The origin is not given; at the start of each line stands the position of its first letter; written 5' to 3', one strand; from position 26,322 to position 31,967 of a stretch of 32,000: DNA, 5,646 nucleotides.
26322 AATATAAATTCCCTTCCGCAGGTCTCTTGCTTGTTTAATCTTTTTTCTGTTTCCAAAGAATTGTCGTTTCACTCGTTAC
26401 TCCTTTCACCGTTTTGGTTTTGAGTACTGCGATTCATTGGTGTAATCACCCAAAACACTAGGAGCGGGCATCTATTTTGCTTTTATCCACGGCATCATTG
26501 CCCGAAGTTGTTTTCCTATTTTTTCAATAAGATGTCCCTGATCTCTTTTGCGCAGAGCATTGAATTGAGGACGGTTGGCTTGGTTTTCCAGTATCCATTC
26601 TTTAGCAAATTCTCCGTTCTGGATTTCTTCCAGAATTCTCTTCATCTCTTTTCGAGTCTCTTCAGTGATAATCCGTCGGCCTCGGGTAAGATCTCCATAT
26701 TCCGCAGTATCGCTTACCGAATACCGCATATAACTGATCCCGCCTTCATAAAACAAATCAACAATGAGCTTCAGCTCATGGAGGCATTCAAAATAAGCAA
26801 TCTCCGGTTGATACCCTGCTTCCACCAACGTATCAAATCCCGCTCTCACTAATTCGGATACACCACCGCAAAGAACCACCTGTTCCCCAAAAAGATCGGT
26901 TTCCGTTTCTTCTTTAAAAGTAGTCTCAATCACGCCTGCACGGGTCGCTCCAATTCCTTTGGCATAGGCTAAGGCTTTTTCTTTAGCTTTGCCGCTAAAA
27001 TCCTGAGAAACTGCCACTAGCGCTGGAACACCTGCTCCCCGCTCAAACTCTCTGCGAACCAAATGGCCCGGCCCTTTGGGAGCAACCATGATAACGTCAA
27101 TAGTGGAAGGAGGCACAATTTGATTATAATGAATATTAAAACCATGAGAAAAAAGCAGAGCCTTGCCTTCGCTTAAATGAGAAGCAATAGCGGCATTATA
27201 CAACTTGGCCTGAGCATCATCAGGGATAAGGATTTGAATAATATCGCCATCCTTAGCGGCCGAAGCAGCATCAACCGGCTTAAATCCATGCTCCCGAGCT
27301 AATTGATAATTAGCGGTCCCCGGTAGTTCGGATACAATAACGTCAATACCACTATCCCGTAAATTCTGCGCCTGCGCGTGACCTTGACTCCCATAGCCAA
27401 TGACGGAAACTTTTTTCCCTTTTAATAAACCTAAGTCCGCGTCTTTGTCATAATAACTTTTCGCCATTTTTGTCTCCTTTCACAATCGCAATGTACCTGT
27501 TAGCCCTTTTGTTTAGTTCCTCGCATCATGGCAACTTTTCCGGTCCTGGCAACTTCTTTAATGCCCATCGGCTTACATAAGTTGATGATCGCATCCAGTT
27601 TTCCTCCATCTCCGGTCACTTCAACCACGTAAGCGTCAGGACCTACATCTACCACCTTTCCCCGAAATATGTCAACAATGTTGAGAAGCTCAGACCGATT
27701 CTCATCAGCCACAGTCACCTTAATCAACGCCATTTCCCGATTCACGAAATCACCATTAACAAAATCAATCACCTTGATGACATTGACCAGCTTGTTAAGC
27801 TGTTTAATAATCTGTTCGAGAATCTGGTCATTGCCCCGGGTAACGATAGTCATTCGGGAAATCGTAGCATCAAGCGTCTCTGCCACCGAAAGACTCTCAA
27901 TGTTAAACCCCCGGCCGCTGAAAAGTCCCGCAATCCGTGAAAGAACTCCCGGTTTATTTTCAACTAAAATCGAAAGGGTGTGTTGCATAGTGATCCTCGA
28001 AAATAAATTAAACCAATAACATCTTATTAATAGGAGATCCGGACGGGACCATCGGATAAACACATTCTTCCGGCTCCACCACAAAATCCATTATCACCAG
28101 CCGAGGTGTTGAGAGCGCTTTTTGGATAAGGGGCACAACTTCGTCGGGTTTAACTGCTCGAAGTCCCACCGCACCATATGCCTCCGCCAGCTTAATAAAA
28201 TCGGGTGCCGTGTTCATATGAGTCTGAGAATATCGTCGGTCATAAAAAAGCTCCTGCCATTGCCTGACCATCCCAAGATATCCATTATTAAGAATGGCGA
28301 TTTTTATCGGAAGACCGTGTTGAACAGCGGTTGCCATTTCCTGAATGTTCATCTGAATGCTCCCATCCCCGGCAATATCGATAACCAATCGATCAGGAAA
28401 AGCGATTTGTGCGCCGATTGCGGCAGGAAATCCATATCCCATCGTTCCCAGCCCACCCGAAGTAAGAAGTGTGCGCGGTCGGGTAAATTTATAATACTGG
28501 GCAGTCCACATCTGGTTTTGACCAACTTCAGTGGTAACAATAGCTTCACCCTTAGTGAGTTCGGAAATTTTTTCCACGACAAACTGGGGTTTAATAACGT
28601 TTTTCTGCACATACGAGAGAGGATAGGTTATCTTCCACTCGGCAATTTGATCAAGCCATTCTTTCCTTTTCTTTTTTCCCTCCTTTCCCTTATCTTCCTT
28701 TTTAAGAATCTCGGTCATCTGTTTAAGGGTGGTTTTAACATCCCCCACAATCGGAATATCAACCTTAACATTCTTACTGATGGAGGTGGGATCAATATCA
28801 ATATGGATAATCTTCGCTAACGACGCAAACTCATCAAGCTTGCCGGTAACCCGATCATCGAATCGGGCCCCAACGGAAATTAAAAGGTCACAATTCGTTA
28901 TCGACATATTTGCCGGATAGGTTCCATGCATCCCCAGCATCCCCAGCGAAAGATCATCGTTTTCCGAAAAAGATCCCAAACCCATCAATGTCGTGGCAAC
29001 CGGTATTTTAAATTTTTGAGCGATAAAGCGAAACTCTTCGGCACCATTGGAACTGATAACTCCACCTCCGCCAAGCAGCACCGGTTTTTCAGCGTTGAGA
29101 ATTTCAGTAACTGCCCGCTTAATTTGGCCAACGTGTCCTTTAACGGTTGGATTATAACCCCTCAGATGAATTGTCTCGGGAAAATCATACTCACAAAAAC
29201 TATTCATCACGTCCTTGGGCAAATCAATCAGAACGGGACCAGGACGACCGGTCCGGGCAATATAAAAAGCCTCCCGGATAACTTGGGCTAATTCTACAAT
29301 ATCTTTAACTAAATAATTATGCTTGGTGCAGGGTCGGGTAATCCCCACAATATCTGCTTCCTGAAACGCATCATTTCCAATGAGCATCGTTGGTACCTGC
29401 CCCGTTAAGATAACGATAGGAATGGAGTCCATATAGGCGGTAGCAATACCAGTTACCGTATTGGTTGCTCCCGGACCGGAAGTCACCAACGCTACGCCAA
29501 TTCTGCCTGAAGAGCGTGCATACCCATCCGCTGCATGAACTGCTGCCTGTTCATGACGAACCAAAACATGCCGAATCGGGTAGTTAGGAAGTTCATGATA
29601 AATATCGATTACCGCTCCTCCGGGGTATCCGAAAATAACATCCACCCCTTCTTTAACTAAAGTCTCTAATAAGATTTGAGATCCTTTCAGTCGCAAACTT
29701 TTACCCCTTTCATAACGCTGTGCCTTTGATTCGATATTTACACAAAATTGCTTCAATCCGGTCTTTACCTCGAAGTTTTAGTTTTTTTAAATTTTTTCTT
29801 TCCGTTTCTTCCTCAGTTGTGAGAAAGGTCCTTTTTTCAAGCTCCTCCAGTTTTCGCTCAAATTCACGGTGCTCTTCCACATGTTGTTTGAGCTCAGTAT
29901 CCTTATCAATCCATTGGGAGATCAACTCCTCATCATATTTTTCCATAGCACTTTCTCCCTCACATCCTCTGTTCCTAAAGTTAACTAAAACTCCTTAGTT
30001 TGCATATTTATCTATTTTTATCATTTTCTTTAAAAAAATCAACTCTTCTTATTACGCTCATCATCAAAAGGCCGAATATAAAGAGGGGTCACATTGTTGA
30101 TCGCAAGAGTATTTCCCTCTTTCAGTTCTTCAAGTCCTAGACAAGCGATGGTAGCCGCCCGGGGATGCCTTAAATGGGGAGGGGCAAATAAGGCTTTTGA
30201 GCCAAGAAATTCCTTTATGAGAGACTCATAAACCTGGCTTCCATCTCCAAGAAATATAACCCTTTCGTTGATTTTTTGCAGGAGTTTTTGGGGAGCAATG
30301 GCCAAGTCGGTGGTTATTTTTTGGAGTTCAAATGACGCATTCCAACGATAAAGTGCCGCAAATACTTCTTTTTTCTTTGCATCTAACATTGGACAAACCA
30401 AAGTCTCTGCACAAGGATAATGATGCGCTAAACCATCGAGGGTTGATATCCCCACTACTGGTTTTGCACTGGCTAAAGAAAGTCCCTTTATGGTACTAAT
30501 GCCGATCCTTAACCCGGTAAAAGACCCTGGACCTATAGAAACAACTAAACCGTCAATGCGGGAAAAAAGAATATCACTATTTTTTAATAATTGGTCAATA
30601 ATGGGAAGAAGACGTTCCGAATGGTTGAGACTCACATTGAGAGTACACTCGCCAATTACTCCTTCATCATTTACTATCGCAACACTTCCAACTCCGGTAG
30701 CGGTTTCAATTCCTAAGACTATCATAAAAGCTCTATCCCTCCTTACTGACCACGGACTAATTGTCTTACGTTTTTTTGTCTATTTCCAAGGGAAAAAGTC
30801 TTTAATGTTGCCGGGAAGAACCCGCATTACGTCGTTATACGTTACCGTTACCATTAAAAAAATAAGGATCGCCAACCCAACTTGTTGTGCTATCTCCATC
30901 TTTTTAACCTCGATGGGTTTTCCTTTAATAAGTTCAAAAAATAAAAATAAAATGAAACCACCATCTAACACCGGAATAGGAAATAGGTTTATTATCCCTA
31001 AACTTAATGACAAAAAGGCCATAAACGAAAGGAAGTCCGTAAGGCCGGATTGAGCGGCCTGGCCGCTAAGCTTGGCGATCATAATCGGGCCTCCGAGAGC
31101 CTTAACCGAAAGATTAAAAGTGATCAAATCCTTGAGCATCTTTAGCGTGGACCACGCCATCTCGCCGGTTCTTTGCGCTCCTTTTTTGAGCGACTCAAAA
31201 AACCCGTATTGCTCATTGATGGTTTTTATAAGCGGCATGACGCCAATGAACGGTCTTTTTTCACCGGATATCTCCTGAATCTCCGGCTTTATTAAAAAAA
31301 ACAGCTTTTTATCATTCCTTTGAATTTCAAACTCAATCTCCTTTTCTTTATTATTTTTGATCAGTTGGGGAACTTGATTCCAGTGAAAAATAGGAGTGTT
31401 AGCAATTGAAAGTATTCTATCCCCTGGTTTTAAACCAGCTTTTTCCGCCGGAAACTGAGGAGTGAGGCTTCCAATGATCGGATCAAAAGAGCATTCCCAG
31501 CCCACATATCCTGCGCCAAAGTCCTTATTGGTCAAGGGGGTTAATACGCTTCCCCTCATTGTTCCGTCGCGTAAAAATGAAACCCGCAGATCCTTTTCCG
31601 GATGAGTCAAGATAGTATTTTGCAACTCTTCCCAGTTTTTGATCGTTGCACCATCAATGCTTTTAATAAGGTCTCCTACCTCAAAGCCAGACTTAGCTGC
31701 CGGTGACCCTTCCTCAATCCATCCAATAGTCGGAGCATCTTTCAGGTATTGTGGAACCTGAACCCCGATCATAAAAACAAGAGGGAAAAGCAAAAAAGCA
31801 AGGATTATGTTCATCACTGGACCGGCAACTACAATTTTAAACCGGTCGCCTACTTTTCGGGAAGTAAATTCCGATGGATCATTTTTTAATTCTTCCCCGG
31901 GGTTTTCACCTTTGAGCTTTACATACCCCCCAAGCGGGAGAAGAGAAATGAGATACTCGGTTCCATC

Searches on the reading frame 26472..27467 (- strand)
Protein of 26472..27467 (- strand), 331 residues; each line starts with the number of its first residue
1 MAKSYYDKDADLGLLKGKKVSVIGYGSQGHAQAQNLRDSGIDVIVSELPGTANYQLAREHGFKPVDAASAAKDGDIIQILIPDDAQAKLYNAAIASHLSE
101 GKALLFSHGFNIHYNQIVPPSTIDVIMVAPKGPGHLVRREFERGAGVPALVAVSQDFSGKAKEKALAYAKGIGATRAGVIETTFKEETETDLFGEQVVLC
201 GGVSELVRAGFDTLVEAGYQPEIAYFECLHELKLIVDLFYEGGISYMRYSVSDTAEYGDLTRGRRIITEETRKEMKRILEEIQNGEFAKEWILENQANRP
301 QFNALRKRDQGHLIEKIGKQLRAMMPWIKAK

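Call 52: search_protein_families(library=pfam, proteins=[window:26472-27467:-], max_evalue=0.00001)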
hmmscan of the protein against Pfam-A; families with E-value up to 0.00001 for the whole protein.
window:26472-27467:- (331 aa): 2 families
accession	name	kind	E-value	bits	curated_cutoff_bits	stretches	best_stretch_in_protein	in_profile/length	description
PF07991.19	KARI_N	-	4.3e-72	241.5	20.6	1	15-178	2-165/165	Acetohydroxy acid isomeroreductase, NADPH-binding domain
PF01450.25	KARI_C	-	3e-69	232.4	29.1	1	184-327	1-144/144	Ketol-acid reductoisomerase, C-terminal domain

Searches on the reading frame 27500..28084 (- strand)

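Call 52: search_protein_families(library=pfam, proteins=[window:27500-28084:-], max_evalue=0.00001)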
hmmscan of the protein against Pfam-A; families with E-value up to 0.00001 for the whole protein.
window:27500-28084:- (194 aa): 4 families
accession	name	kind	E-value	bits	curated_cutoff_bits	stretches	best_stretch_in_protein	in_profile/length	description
PF10369.15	ALS_ss_C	-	6.1e-31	106.7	23.2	1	116-189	1-74/74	Small subunit of acetolactate synthase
PF22629.2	ACT_AHAS_ss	-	5.3e-26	91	27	1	37-104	1-67/67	AHAS small subunit-like ACT domain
PF01842.31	ACT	-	6.7e-16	58.2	27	1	35-100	1-65/66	ACT domain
PF13710.12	ACT_5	-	4.9e-15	55.5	27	1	44-105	2-62/62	ACT domain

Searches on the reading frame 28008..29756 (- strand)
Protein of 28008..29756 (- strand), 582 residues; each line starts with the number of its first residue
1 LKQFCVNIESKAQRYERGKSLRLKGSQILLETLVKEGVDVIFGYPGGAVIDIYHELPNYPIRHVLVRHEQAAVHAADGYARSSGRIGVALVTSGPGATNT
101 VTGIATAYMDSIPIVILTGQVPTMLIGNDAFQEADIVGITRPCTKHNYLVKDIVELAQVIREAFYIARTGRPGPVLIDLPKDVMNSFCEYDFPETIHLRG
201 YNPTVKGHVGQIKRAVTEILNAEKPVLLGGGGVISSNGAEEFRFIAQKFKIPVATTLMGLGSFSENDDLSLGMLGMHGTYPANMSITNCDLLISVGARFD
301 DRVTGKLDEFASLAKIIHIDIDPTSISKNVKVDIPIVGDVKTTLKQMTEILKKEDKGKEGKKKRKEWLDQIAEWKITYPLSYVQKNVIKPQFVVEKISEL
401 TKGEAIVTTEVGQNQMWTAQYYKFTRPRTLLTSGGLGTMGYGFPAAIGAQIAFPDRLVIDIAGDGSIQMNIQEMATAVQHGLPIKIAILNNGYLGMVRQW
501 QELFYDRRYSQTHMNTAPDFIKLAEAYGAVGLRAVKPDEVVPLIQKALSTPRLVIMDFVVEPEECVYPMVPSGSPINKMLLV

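Call 52: search_protein_families(library=pfam, proteins=[window:28008-29756:-], max_evalue=0.00001)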
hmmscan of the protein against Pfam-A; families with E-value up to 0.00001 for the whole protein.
window:28008-29756:- (582 aa): 3 families
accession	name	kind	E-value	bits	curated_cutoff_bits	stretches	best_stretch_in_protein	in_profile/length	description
PF02775.26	TPP_enzyme_C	-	2.2e-55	187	21.9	1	411-557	2-150/151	Thiamine pyrophosphate enzyme, C-terminal TPP binding domain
PF00205.28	TPP_enzyme_M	-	1.7e-48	164.2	30.4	1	212-346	1-136/137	Thiamine pyrophosphate enzyme, central domain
PF02776.23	TPP_enzyme_N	-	9.1e-40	135.6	26.8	1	24-138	2-118/119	Thiamine pyrophosphate enzyme, N-terminal TPP binding domain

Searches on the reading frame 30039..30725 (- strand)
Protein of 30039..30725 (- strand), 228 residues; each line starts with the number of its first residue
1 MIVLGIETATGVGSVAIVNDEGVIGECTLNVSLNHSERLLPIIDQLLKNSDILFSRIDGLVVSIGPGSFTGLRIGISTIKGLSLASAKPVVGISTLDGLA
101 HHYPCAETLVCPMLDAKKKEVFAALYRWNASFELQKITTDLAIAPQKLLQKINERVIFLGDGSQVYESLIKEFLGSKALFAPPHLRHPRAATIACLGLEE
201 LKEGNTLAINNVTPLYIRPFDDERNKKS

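Call 52: search_protein_families(library=pfam, proteins=[window:30039-30725:-], max_evalue=0.00001)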
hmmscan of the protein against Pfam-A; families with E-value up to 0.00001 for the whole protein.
window:30039-30725:- (228 aa): 1 family
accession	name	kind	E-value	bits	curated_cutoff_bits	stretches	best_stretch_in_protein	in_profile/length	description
PF00814.31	TsaD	-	1.8e-30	107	24.8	1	31-210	25-243/264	tRNA N6-adenosine threonylcarbamoyltransferase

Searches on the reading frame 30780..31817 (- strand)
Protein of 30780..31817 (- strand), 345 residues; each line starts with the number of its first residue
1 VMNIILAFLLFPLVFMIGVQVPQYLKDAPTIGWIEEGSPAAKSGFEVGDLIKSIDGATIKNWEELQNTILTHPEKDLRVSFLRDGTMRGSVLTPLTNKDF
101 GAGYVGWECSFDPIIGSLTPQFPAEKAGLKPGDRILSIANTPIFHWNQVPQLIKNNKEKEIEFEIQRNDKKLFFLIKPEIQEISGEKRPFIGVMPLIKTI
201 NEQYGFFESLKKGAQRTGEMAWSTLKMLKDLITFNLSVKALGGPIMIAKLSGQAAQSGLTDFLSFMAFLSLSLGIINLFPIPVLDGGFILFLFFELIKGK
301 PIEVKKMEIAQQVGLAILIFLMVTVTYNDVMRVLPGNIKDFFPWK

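Call 52: search_protein_families(library=pfam, proteins=[window:30780-31817:-], max_evalue=0.00001)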
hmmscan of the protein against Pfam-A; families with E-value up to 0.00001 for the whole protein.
window:30780-31817:- (345 aa): 5 families
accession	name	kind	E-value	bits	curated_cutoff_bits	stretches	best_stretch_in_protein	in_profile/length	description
PF02163.28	Peptidase_M50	-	4.8e-35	121.3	27.2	1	1-321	87-221/221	Peptidase family M50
PF17820.7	PDZ_6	-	1.7e-19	69.8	27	2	117-167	4-54/54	PDZ domain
PF13180.12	PDZ_2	-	2.6e-18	66.5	27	2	17-88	3-74/80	PDZ domain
PF00595.29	PDZ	-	3.5e-13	50.2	23.2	0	30-75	28-73/81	PDZ domain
PF14685.13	PDZ_Tricorn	-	6e-06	26.6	25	0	35-83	28-78/88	Tricorn protease PDZ domain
